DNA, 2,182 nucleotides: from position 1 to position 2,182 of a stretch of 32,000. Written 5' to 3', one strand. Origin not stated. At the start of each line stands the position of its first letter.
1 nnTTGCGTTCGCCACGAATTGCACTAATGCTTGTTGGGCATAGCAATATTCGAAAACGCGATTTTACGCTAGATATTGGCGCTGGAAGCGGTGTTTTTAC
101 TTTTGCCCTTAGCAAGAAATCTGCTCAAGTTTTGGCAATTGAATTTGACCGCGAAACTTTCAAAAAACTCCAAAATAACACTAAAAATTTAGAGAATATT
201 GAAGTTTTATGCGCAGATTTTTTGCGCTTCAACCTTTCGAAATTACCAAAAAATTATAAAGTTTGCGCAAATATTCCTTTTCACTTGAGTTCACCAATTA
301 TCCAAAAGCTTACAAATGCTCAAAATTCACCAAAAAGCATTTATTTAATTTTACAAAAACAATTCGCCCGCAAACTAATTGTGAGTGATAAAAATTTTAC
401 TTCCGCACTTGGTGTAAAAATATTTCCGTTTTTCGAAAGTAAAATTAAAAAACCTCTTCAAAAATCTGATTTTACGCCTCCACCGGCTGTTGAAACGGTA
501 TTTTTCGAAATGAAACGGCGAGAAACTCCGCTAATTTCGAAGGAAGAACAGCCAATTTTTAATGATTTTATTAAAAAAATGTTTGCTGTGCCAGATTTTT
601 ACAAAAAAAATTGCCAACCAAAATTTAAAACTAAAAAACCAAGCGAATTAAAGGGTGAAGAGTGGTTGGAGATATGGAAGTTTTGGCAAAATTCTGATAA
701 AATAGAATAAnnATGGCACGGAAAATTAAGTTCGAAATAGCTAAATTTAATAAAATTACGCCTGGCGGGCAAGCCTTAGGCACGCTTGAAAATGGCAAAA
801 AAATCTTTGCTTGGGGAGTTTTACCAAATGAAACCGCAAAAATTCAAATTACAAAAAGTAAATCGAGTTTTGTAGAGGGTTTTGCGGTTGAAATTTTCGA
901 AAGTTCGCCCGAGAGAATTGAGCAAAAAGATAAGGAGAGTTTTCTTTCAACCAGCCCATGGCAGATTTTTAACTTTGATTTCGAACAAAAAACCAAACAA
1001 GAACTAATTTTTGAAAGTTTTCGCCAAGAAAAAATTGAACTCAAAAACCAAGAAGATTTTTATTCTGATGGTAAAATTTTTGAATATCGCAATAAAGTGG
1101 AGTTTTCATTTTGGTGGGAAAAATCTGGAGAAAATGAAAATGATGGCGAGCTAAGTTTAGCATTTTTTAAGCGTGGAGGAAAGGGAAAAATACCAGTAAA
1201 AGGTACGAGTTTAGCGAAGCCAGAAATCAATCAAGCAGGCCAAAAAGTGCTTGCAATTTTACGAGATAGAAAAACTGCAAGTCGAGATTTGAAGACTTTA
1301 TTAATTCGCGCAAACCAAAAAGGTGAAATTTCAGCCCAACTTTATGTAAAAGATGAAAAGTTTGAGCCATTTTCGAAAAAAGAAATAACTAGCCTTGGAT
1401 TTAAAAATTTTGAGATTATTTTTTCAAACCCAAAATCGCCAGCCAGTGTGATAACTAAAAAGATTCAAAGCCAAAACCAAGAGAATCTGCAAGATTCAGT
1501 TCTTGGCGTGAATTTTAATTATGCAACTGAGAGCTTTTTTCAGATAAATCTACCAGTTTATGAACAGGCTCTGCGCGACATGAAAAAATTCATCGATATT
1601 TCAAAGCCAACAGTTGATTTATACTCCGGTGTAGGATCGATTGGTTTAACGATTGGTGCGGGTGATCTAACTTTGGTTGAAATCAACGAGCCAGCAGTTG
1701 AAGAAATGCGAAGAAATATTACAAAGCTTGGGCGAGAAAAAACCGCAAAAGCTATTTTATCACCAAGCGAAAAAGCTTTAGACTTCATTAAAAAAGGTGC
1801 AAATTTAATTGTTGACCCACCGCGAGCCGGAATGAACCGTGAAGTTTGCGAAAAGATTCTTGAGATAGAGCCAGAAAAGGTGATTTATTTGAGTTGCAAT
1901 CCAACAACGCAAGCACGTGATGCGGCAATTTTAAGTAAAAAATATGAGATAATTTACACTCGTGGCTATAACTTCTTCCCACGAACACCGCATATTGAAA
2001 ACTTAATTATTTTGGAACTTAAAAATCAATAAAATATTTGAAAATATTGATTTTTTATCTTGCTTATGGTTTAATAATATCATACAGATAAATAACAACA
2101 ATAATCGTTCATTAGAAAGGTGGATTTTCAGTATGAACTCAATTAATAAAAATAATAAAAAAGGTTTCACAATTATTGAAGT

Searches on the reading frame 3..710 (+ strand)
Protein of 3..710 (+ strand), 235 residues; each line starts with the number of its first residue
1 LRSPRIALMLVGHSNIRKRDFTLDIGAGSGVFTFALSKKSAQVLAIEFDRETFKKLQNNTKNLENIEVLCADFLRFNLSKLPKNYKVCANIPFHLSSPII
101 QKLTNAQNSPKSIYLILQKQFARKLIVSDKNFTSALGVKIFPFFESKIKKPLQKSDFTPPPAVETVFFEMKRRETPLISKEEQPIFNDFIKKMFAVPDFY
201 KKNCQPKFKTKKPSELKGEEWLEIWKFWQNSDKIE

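Call 41: search_protein_families(library=pfam, proteins=[window:3-710:+], max_evalue=0.01)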
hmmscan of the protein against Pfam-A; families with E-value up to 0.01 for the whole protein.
window:3-710:+ (235 aa): 10 families
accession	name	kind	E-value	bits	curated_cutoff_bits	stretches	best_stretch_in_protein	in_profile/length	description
PF00398.26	RrnaAD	-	1.2e-36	126.6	24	1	9-195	21-213/263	Ribosomal RNA adenine dimethylase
PF13649.12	Methyltransf_25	-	4.1e-07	31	27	1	23-98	2-80/97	Methyltransferase domain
PF03602.21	Cons_hypoth95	-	9.2e-06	25.9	24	1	21-96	44-126/182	Conserved hypothetical protein 95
PF13847.12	Methyltransf_31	-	2.6e-05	24.4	27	1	22-122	7-102/145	Methyltransferase domain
PF02390.23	Methyltransf_4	-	3.3e-05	23.8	24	1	21-84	4-71/173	Putative methyltransferase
PF08241.18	Methyltransf_11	-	5.3e-05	24.2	21.2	1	23-76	1-54/95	Methyltransferase domain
PF08242.18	Methyltransf_12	-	0.0018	19.4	30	1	23-82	1-62/98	Methyltransferase domain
PF05175.20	MTS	-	0.0034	17.5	23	1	18-98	31-113/170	Methyltransferase small domain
PF06325.19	PrmA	-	0.0048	16.9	22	0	16-91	159-234/296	Ribosomal protein L11 methyltransferase (PrmA)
PF02475.24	TRM5-TYW2_MTfase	-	0.009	16.4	28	0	18-66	36-85/164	TRM5/TYW2 methyltransferase domain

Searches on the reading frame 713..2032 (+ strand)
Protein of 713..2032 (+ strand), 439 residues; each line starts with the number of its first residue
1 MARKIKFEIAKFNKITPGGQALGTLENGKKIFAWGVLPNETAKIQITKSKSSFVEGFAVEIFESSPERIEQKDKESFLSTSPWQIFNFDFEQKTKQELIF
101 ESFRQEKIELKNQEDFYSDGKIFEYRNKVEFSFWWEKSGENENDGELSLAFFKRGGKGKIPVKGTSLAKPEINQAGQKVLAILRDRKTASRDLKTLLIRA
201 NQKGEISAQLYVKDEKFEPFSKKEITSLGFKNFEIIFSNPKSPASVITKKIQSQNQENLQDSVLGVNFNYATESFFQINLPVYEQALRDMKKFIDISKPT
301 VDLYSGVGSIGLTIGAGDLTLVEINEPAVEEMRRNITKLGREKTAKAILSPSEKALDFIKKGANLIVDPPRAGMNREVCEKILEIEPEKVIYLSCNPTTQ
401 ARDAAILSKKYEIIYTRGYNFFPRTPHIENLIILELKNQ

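Call 6: search_protein_families(library=pfam, proteins=[window:713-2032:+], max_evalue=0.01)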
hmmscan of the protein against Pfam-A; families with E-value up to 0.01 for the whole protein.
window:713-2032:+ (439 aa): 3 families
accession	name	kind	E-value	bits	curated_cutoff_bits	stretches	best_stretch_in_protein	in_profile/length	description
PF05958.17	tRNA_U5-meth_tr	-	3.8e-17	62.8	23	1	108-435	20-355/357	tRNA (Uracil-5-)-methyltransferase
PF03602.21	Cons_hypoth95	-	1.8e-05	24.9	24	1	300-397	45-154/182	Conserved hypothetical protein 95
PF01938.26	TRAM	-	0.0018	18.5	21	1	12-56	12-58/61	TRAM domain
